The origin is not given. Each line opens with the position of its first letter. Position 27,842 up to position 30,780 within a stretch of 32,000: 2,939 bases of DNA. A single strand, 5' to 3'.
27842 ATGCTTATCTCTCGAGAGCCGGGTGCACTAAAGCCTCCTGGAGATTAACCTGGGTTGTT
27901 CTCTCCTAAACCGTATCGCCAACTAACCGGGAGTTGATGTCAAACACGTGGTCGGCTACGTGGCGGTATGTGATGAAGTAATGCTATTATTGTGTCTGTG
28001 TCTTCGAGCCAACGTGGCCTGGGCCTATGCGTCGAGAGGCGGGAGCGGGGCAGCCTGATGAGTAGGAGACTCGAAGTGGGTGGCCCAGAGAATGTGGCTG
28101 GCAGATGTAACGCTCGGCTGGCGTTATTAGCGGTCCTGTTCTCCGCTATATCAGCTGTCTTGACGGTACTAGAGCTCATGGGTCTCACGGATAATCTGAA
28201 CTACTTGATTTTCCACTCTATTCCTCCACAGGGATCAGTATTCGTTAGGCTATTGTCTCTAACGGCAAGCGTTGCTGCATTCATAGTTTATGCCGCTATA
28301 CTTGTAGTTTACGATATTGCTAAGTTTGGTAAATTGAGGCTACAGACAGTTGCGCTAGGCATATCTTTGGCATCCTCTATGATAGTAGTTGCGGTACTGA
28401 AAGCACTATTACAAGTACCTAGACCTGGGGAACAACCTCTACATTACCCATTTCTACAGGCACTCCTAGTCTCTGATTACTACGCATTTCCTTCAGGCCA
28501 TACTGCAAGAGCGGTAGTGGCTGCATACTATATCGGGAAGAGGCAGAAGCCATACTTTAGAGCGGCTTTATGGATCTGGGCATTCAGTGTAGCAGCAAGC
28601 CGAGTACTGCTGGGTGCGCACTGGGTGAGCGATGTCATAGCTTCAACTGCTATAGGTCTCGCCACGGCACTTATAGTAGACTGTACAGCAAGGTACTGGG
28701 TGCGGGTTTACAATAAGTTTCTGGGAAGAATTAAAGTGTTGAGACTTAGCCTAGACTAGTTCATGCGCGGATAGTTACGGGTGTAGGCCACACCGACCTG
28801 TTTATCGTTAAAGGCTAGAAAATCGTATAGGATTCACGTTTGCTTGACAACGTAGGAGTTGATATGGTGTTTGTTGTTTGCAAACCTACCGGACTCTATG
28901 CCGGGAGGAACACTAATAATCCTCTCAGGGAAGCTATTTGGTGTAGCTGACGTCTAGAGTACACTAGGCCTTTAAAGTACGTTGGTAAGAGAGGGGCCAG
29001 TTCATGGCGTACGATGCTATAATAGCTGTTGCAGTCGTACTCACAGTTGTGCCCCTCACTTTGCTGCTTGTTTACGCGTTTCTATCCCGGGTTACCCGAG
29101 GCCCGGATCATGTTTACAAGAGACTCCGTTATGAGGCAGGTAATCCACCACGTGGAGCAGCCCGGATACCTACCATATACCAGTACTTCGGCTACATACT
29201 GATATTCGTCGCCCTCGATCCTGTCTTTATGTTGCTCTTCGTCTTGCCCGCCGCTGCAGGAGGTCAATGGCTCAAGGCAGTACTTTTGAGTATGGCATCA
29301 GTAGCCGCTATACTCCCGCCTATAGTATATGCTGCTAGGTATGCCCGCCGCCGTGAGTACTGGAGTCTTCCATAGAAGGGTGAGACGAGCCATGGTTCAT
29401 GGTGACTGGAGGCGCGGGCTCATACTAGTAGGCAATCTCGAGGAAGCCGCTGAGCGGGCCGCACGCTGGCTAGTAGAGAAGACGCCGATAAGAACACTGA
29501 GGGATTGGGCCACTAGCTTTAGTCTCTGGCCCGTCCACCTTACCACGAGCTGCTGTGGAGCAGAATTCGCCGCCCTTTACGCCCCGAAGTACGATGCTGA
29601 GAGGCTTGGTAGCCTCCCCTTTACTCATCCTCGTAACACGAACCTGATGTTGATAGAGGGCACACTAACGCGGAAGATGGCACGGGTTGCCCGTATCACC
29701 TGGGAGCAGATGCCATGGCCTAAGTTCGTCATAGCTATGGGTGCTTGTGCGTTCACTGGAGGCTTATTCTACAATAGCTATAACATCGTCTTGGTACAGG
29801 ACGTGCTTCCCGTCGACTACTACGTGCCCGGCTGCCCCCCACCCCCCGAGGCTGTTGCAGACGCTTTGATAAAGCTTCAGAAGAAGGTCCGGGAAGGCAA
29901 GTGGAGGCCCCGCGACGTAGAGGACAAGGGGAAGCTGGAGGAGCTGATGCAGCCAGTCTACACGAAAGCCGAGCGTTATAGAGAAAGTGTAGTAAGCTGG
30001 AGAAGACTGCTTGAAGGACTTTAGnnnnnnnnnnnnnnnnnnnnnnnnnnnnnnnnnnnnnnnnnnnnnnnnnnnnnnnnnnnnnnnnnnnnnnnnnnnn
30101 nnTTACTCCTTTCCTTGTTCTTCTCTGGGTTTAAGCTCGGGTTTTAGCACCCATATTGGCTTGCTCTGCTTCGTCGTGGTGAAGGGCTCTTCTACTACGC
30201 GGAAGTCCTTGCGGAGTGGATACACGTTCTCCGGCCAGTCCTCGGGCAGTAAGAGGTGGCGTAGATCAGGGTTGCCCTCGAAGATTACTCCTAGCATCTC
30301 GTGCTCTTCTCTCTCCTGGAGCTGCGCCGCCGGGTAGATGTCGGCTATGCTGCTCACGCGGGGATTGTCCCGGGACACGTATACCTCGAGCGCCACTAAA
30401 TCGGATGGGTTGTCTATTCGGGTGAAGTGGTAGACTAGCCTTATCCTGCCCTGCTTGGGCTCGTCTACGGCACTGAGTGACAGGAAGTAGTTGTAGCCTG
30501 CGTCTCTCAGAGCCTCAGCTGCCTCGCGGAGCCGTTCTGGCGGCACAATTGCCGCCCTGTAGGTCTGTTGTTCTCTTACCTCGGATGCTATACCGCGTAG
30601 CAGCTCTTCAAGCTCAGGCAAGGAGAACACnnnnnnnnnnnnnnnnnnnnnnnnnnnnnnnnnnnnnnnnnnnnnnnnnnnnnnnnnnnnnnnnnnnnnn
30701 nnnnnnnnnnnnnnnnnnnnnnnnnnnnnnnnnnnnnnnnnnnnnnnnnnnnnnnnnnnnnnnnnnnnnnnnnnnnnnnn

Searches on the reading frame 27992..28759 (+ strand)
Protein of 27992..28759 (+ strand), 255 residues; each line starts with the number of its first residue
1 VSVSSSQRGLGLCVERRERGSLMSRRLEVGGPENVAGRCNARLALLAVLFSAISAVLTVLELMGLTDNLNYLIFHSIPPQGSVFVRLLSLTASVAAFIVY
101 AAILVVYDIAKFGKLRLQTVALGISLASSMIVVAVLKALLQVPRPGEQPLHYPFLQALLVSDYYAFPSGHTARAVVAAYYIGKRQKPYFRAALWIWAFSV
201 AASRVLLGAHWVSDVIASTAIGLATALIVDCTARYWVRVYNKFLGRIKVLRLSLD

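Call 98: search_protein_families(library=pfam, proteins=[window:27992-28759:+], max_evalue=0.0001)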
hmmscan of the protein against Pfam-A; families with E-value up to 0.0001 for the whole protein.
window:27992-28759:+ (255 aa): 2 families
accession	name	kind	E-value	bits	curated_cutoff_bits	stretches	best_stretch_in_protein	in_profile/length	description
PF01569.27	PAP2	-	6.3e-22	78.2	27.2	1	120-229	3-121/130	PAP2 superfamily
PF14378.12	PAP2_3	-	1e-08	35.7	27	1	128-227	89-189/190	PAP2 superfamily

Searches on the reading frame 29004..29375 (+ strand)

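Call 98: search_protein_families(library=pfam, proteins=[window:29004-29375:+], max_evalue=0.0001)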
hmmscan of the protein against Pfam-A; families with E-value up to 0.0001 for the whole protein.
window:29004-29375:+ (123 aa): 1 family
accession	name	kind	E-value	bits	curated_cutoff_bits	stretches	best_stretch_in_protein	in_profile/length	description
PF00507.24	Oxidored_q4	-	2.1e-07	31.5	23.3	1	23-111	6-92/99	NADH-ubiquinone/plastoquinone oxidoreductase, chain 3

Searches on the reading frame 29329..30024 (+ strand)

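Call 98: search_protein_families(library=pfam, proteins=[window:29329-30024:+], max_evalue=0.0001)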
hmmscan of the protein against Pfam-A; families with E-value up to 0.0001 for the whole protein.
window:29329-30024:+ (231 aa): 1 family
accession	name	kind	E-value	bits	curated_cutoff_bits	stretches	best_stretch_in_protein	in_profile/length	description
PF01058.29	Oxidored_q6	-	3.7e-25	88.5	27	1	75-183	3-128/128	NADH ubiquinone oxidoreductase, 20 Kd subunit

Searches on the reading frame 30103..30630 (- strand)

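Call 98: search_protein_families(library=pfam, proteins=[window:30103-30630:-], max_evalue=0.0001)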
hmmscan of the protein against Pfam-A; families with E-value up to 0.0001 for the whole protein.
window:30103-30630:- (175 aa): 1 family
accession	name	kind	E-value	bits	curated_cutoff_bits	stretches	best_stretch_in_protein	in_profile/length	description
PF00329.25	Complex1_30kDa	-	1.6e-35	122.8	22.5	1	29-146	3-121/124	Respiratory-chain NADH dehydrogenase, 30 Kd subunit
